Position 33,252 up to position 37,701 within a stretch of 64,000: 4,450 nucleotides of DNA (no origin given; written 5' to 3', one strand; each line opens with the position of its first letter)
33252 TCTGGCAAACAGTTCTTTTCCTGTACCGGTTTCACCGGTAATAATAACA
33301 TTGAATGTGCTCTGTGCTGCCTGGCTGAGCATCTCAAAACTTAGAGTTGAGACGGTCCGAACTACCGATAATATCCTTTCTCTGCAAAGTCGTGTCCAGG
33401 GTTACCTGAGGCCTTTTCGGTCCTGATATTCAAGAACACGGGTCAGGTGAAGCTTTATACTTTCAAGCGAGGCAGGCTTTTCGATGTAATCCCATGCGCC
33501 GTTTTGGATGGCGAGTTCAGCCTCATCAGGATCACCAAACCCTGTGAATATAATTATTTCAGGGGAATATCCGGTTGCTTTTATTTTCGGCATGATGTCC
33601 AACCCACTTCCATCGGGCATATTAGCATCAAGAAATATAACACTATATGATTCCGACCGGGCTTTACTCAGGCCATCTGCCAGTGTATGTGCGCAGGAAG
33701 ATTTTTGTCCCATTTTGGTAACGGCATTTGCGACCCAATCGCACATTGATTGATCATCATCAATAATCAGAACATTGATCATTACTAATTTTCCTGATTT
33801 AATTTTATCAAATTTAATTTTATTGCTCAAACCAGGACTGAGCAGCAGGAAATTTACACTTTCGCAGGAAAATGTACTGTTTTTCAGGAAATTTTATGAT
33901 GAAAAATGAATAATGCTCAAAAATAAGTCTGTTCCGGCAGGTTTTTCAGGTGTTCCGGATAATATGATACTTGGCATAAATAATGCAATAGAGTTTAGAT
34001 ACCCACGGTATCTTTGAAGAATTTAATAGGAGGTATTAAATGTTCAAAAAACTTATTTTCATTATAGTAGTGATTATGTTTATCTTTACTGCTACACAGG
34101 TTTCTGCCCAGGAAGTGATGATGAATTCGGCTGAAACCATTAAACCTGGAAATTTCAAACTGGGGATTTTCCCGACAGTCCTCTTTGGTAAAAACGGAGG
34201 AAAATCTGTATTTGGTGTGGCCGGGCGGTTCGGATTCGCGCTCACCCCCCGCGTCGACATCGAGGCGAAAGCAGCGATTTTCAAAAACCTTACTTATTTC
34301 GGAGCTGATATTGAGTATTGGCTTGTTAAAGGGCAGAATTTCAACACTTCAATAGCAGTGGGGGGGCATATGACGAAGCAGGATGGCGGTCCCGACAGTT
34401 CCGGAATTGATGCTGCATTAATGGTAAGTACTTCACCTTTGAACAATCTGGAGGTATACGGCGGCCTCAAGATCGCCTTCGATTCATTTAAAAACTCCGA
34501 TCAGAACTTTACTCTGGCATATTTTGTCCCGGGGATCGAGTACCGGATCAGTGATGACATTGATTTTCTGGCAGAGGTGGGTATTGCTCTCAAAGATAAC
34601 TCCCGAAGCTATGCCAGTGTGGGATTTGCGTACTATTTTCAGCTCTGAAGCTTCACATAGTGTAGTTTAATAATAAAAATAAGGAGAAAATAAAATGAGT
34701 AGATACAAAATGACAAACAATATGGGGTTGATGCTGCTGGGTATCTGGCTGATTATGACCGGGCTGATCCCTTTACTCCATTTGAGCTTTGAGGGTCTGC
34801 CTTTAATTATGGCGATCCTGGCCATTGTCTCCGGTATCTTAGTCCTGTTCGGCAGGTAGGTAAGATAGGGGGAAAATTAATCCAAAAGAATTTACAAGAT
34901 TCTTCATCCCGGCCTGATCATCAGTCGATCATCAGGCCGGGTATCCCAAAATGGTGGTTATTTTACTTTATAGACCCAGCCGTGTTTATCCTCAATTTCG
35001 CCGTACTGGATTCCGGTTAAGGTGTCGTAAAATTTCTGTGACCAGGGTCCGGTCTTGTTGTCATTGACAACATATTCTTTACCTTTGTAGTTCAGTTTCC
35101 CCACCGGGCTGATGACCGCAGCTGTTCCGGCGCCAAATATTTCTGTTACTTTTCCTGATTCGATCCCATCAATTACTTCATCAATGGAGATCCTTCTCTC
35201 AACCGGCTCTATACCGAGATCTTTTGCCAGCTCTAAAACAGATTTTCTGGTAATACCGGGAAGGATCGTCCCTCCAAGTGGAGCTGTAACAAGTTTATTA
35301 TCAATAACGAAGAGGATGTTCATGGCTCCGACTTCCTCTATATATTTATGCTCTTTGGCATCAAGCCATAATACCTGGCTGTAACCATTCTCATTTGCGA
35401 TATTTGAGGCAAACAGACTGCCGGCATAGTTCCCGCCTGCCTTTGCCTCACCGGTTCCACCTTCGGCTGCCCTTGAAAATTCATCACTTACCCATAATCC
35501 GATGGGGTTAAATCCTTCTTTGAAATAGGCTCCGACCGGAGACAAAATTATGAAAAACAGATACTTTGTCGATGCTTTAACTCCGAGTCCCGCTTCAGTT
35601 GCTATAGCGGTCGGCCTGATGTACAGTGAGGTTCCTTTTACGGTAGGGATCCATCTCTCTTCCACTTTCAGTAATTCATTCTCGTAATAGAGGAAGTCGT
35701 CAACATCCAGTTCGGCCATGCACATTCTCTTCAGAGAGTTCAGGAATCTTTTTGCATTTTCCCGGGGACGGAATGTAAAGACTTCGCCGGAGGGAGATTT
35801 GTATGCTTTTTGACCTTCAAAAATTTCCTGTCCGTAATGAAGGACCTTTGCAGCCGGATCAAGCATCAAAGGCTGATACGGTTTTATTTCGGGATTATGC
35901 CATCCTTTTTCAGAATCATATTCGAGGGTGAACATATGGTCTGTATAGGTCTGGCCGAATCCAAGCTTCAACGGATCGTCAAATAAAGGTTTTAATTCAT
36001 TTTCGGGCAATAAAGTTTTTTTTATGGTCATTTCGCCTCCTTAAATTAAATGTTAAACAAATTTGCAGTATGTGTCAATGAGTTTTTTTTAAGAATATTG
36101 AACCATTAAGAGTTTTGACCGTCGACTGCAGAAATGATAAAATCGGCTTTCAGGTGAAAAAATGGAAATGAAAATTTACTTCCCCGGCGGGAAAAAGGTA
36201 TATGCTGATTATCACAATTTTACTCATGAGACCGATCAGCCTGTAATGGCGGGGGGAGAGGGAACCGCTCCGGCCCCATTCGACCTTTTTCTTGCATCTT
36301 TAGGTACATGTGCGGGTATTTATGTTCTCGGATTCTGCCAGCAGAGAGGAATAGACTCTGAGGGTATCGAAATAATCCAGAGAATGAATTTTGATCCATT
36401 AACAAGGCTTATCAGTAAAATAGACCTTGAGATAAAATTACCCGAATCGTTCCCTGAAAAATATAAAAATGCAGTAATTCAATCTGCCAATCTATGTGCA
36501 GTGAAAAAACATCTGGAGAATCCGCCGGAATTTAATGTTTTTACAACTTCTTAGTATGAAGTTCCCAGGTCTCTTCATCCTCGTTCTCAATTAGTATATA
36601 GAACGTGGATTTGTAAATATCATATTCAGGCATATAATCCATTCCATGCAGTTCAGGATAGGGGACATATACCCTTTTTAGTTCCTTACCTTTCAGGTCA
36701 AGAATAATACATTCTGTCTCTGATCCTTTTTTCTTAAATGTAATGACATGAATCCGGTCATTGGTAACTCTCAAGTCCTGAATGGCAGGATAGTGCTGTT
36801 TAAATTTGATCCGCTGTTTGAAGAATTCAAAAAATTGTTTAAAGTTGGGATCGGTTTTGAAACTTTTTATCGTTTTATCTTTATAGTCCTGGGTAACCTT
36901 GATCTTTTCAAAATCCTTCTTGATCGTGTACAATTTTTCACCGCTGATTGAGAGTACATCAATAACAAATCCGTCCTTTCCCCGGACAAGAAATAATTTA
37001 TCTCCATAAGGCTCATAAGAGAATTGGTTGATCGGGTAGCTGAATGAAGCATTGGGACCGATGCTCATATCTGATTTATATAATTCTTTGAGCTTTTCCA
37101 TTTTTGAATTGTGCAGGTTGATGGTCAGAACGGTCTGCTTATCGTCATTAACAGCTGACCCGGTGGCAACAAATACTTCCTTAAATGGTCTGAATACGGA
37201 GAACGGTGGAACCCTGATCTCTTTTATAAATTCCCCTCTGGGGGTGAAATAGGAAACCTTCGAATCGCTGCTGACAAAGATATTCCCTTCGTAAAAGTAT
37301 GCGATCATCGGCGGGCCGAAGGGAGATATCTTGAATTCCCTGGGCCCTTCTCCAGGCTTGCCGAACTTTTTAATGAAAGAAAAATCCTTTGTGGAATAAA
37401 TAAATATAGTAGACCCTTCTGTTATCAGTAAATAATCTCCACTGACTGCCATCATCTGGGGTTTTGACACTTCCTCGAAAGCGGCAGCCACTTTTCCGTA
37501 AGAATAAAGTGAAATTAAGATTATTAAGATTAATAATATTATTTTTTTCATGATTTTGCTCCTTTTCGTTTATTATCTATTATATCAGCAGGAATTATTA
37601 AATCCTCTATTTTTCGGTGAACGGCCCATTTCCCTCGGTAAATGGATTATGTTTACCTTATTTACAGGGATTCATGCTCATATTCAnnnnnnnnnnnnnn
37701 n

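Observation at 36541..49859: Respiratory heme island: three different quinol-to-periplasm conduits plus dedicated cytochrome c maturation genes in 13 kb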

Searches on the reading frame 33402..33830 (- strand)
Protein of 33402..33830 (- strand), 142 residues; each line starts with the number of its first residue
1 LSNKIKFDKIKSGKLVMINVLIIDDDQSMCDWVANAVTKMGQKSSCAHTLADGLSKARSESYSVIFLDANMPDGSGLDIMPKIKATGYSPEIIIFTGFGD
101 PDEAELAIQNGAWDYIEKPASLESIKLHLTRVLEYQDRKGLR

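Call 88: search_protein_families(library=pfam, proteins=[window:33402-33830:-], max_evalue=0.00001)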
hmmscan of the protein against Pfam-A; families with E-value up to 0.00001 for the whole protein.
window:33402-33830:- (142 aa): 1 family
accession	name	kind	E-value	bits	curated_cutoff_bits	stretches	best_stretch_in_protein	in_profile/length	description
PF00072.30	Response_reg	-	2.4e-22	79.7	30.2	1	20-127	1-108/111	Response regulator receiver domain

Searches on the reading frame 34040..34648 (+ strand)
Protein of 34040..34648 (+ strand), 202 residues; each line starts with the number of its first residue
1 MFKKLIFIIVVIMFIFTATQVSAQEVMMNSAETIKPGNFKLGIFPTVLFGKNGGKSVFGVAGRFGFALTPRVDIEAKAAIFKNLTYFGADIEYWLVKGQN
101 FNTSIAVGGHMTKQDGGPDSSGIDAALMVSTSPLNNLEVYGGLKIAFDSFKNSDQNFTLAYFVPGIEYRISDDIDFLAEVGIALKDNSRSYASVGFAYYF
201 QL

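Call 8: search_protein_families(library=pfam, proteins=[window:34040-34648:+], max_evalue=0.001)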
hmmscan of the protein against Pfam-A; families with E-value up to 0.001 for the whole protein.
window:34040-34648:+ (202 aa): 1 family
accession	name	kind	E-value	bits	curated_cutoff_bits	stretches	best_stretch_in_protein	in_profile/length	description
PF13505.12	OMP_b-brl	-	5.7e-05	23.8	28.7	1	46-200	32-175/175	Outer membrane protein beta-barrel domain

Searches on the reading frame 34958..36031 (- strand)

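Call 8: search_protein_families(library=pfam, proteins=[window:34958-36031:-], max_evalue=0.001)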
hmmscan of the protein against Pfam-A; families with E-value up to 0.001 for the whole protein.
window:34958-36031:- (357 aa): 1 family
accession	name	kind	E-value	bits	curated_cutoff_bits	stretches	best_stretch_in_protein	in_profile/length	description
PF01063.24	Aminotran_4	-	6e-28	98.7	28.5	1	70-312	2-222/223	Amino-transferase class IV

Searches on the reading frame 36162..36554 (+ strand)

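Call 8: search_protein_families(library=pfam, proteins=[window:36162-36554:+], max_evalue=0.001)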
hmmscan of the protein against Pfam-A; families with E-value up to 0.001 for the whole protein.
window:36162-36554:+ (130 aa): 1 family
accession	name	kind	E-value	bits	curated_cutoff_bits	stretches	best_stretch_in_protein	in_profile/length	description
PF02566.24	OsmC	-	5e-15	56.2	27.5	1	32-126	1-99/100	OsmC-like protein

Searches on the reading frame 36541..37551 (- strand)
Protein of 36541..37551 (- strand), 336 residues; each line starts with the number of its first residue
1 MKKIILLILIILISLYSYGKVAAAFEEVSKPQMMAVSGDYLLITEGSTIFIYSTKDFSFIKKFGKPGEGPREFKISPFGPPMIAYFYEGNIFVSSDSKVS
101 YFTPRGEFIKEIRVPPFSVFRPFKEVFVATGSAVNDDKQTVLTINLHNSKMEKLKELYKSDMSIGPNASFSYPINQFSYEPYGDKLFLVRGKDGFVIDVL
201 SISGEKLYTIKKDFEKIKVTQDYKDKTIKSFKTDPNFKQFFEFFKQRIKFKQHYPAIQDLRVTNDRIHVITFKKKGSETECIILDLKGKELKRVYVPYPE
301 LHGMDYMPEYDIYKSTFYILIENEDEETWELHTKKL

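Call 4: search_protein_families(library=pfam, proteins=[window:36541-37551:-], max_evalue=0.01)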
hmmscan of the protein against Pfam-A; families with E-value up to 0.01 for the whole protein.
window:36541-37551:- (336 aa): 0 families

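Call 5: search_protein_families(library=ncbifam, proteins=[window:36541-37551:-], max_evalue=0.01)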
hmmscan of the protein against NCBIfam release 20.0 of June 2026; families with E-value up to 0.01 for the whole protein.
window:36541-37551:- (336 aa): 0 families
